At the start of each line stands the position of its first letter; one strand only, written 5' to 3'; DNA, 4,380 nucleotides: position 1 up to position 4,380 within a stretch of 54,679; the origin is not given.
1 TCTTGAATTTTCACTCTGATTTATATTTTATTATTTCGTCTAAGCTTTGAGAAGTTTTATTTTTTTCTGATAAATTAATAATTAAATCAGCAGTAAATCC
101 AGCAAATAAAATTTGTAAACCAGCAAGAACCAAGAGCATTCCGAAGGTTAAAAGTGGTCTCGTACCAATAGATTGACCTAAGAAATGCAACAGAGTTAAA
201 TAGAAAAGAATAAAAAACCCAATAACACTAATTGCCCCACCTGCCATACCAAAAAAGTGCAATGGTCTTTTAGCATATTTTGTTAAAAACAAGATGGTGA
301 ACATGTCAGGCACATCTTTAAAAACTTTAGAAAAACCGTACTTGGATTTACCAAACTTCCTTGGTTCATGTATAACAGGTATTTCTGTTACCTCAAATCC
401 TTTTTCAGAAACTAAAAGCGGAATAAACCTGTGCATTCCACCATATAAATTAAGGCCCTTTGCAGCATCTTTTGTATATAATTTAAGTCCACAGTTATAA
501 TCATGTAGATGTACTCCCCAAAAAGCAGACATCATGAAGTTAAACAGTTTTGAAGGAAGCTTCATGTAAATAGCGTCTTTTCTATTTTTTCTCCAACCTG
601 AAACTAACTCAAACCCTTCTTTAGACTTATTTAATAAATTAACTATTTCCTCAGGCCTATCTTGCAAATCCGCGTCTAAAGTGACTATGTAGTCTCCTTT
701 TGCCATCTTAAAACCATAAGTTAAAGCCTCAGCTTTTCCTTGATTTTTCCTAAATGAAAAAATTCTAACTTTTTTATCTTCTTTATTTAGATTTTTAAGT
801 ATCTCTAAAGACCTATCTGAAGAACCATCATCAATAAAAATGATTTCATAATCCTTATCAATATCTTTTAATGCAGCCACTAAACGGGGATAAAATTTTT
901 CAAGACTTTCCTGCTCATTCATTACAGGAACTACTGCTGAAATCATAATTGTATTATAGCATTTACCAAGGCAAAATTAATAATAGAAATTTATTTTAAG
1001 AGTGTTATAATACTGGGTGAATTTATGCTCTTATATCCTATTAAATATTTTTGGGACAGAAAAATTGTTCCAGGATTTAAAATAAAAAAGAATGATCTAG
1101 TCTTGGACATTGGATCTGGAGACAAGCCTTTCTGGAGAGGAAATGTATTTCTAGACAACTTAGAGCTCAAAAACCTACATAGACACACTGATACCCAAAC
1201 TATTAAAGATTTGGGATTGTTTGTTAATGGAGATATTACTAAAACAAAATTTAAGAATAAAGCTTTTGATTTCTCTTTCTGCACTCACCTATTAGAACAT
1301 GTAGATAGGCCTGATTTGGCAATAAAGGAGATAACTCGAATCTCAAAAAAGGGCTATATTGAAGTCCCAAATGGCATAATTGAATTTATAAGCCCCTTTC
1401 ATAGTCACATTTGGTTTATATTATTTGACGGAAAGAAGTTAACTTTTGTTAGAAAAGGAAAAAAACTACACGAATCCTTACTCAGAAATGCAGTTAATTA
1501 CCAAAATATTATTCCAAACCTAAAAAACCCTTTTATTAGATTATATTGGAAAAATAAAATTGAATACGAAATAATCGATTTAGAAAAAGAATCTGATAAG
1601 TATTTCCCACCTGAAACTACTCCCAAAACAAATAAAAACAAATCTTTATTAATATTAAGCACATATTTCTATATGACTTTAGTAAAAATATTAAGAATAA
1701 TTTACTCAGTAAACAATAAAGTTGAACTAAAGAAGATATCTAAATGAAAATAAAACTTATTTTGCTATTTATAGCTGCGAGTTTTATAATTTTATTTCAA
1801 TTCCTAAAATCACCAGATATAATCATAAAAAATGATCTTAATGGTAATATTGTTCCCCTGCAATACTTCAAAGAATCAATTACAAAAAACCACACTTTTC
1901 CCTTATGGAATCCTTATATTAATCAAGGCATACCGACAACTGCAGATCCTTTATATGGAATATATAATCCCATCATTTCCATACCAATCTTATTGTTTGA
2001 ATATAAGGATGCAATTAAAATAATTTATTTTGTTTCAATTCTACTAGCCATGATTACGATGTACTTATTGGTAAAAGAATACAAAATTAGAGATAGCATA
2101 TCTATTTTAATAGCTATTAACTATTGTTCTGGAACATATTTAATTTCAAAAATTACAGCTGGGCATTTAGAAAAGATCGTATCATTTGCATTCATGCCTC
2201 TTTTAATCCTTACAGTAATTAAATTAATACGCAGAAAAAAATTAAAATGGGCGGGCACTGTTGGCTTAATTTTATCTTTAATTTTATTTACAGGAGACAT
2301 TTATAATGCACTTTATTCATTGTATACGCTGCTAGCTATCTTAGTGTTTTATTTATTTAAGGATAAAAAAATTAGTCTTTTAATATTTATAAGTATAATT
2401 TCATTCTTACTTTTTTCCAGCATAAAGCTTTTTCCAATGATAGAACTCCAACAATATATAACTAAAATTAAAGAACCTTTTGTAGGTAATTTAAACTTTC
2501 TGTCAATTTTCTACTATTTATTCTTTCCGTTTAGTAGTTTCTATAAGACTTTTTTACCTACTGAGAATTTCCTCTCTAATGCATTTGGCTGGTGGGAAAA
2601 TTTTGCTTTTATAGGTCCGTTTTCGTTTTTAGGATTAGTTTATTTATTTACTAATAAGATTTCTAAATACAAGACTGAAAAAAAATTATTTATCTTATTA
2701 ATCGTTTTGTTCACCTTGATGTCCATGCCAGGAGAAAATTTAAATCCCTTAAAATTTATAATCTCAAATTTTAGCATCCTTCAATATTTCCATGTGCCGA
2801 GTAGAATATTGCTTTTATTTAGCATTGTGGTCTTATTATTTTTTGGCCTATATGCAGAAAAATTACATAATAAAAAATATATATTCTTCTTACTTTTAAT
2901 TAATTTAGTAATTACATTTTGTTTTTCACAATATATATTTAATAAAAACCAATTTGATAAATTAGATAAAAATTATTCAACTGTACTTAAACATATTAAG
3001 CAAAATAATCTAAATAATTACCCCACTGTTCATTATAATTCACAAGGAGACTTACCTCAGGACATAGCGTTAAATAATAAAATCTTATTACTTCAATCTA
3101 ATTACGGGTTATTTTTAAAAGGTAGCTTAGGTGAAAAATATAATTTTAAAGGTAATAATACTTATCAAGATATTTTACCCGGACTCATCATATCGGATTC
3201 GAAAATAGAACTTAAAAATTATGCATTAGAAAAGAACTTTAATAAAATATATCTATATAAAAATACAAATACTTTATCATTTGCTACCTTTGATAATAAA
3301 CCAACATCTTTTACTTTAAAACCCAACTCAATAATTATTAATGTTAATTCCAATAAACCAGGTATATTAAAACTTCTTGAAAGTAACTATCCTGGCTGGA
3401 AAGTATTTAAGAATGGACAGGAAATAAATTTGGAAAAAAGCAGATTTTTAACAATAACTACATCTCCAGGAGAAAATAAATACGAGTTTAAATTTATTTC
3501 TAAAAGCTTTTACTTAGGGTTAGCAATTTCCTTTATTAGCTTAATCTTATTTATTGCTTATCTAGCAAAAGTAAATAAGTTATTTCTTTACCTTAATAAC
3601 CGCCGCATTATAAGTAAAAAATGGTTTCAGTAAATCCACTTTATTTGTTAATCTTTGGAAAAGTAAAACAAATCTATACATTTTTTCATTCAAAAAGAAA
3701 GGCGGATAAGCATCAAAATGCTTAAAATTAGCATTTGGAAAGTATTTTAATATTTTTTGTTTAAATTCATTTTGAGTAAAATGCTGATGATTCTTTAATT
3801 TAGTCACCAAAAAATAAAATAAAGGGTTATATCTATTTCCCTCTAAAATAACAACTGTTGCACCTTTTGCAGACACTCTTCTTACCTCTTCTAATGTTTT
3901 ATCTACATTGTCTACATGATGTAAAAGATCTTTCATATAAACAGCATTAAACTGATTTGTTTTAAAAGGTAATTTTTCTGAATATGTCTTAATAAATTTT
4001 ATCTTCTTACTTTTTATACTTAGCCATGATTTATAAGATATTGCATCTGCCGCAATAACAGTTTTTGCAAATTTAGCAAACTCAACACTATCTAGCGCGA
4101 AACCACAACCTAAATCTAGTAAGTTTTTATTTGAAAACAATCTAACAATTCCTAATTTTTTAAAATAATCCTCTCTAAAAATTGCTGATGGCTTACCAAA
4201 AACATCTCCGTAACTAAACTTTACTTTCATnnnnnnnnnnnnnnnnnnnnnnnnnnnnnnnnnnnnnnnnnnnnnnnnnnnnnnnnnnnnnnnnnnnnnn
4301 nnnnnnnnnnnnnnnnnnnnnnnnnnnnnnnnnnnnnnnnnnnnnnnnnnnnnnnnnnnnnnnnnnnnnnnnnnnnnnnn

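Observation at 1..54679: A 54-kb locus devoted almost entirely to glycan building, in which about 20 GT-C-type membrane glycosyltransferases outnumber everything else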

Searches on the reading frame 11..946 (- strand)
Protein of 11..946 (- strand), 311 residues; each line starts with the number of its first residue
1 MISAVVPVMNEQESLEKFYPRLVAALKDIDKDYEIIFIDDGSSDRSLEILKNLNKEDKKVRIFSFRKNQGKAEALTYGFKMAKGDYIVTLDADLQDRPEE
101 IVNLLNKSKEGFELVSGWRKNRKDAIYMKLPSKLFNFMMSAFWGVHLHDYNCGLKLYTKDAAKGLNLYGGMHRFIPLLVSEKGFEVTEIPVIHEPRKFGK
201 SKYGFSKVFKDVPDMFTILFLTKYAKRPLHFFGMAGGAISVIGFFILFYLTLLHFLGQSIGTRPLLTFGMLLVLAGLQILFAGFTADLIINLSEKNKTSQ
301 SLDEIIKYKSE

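Call 3: search_protein_families(library=pfam, proteins=[window:11-946:-])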
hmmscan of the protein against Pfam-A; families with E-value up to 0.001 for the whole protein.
window:11-946:- (311 aa): 2 families
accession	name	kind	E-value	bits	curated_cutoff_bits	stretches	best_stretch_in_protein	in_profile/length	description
PF00535.33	Glycos_transf_2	-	8.8e-33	114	23.3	1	3-163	1-165/168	Glycosyl transferase family 2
PF10111.15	Glyco_tranf_2_2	-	2.2e-07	31.1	27.3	1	4-95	2-93/276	Glycosyltransferase like family 2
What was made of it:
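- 11..946 (-): GT2, GtrB/ArnC-type polyprenyl-phosphate sugar synthase with 2 C-terminal TM helices. Pfam Glycos_transf_2, 8.8e-33 (call 3).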

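Call 54: search_protein_families(library=ncbifam, proteins=[window:11-946:-], max_evalue=1e-8)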
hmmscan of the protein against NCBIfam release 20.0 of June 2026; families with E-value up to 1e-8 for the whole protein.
window:11-946:- (311 aa): 12 families
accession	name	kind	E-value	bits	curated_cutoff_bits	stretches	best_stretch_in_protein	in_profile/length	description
NF007986.1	PRK10714.1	equivalog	9e-55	185.9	529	1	2-289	8-293/316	undecaprenyl-phosphate 4-deoxy-4-formamido-L-arabinose transferase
NF047588.1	GlcsyltransPgfSStrep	equivalog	8.7e-40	136.8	500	1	2-289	3-287/308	glycosyltransferase PgfS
TIGR04182.1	glyco_TIGR04182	equivalog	1.7e-22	80.2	325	1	3-295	3-288/293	S-layer glycoprotein N-glycosyltransferase AglJ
TIGR03937.1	PgaC_IcaA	equivalog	1.5e-18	67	422.3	1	1-93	46-135/407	poly-beta-1,6-N-acetyl-D-glucosamine synthase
NF007482.0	PRK10073.1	equivalog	3.5e-14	52.5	423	1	2-105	8-107/334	glycosyltransferase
NF047683.1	TeichurnBiosyTuaG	equivalog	2.9e-12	46.8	400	1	2-103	8-106/252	teichuronic acid biosynthesis protein TuaG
TIGR04283.1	glyco_like_mftF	equivalog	3.6e-12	46.4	182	1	2-101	1-89/221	TIGR04283 family arsenosugar biosynthesis glycosyltransferase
NF050050.1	ProtGlycPglI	equivalog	4.3e-11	42.7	500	1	2-117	4-117/306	GalNAc(5)-diNAcBac-PP-undecaprenol beta-1,3-glucosyltransferase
NF041875.1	EPS_EpsD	equivalog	7.7e-11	42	370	1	3-104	2-100/325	exopolysaccharide biosynthesis glycosyltransferase EpsD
TIGR03111.1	glyc2_xrt_Gpos1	hypoth_equivalog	2.2e-09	36.6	363.95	1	2-107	51-155/439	TIGR03111 family XrtG-associated glycosyltransferase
NF010496.0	PRK13915.1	equivalog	3.2e-09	36.3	262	1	2-105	33-138/307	glucosyl-3-phosphoglycerate synthase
TIGR03965.1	mycofact_glyco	equivalog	4.3e-09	35.8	280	1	2-101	76-172/467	mycofactocin biosynthesis glycosyltransferase MftF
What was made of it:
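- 11..946 (-): NCBIfam ArnC 9e-55 and PgfS 9e-40, near full length but below the equivalog cutoffs (call 54).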

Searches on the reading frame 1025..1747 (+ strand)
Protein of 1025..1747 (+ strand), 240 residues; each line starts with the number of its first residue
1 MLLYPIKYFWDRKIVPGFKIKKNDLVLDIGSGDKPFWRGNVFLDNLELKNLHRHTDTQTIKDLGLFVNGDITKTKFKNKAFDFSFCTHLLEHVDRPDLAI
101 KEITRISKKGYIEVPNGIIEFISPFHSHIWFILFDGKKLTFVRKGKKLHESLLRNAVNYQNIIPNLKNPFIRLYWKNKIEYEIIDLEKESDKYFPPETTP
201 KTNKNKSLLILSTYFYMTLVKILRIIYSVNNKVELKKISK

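Call 3: search_protein_families(library=pfam, proteins=[window:1025-1747:+])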
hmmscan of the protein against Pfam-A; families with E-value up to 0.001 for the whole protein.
window:1025-1747:+ (240 aa): 3 families
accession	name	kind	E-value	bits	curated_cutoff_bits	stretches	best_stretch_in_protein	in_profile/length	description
PF08241.18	Methyltransf_11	-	4.5e-09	37.3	21.2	1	65-110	44-90/95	Methyltransferase domain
PF13649.12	Methyltransf_25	-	9.5e-05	23.5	27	1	66-110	50-96/97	Methyltransferase domain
PF13489.12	Methyltransf_23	-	0.0009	19.4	27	0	21-113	21-115/164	Methyltransferase domain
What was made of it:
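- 1025..1747 (+): SAM methyltransferase (class I) with a C-terminal TM helix. Pfam Methyltransf_11, 4.5e-9 (call 3).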

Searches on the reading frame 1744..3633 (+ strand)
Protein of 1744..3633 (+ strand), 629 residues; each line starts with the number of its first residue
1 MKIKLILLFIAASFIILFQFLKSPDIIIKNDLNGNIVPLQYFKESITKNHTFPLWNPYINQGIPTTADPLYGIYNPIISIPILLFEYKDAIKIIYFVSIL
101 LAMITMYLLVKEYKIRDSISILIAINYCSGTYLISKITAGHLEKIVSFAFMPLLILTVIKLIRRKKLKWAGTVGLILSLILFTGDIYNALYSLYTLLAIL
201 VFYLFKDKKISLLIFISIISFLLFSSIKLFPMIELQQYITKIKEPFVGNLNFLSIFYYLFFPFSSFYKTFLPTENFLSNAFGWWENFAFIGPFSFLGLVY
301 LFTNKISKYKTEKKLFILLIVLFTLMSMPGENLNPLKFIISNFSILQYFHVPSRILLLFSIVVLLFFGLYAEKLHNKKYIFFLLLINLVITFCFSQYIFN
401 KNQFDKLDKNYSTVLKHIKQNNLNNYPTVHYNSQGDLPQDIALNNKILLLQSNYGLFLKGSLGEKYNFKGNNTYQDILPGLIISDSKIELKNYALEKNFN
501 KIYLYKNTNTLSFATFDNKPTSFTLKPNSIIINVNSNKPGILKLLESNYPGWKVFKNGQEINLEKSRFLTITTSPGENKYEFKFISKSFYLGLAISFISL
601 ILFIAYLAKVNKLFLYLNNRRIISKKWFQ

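Call 3: search_protein_families(library=pfam, proteins=[window:1744-3633:+])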
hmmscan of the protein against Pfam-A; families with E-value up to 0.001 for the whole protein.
window:1744-3633:+ (629 aa): 0 families

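Call 9: search_protein_families(library=pfam, proteins=[window:1744-3633:+], max_evalue=5)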
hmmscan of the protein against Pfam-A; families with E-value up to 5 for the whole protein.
window:1744-3633:+ (629 aa): 1 family
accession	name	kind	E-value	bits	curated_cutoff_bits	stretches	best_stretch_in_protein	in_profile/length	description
PF04241.20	DUF423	-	4.1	8.2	25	0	150-189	29-70/86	Protein of unknown function (DUF423)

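Call 11: search_protein_families(library=ncbifam, proteins=[window:1744-3633:+], max_evalue=0.1)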
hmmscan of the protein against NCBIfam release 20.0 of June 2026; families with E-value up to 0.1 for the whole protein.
window:1744-3633:+ (629 aa): 0 families

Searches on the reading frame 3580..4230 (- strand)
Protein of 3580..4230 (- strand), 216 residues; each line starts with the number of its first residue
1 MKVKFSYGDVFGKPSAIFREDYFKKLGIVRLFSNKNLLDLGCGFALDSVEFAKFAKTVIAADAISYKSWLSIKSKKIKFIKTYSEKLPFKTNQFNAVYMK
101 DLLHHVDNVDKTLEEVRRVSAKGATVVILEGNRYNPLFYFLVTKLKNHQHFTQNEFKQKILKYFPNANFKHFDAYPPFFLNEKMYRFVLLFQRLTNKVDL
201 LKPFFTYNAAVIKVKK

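Call 3: search_protein_families(library=pfam, proteins=[window:3580-4230:-])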
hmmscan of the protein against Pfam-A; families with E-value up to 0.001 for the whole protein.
window:3580-4230:- (216 aa): 6 families
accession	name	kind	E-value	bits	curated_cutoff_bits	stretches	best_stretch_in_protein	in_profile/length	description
PF08241.18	Methyltransf_11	-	2.5e-13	50.9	21.2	1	38-128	1-95/95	Methyltransferase domain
PF13489.12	Methyltransf_23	-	1e-09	38.8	27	1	31-141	20-124/164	Methyltransferase domain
PF13847.12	Methyltransf_31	-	2.5e-09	37.4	27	1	33-147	3-124/145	Methyltransferase domain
PF13649.12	Methyltransf_25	-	2.8e-09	38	27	1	38-123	2-96/97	Methyltransferase domain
PF01209.24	Ubie_methyltran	-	4.2e-05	23.4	20.1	1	73-133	96-156/233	ubiE/COQ5 methyltransferase family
PF08242.18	Methyltransf_12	-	0.00032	21.8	30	0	38-124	1-96/98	Methyltransferase domain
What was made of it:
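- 3580..4230 (-): SAM methyltransferase. Pfam Methyltransf_11, 2.5e-13 (call 3).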
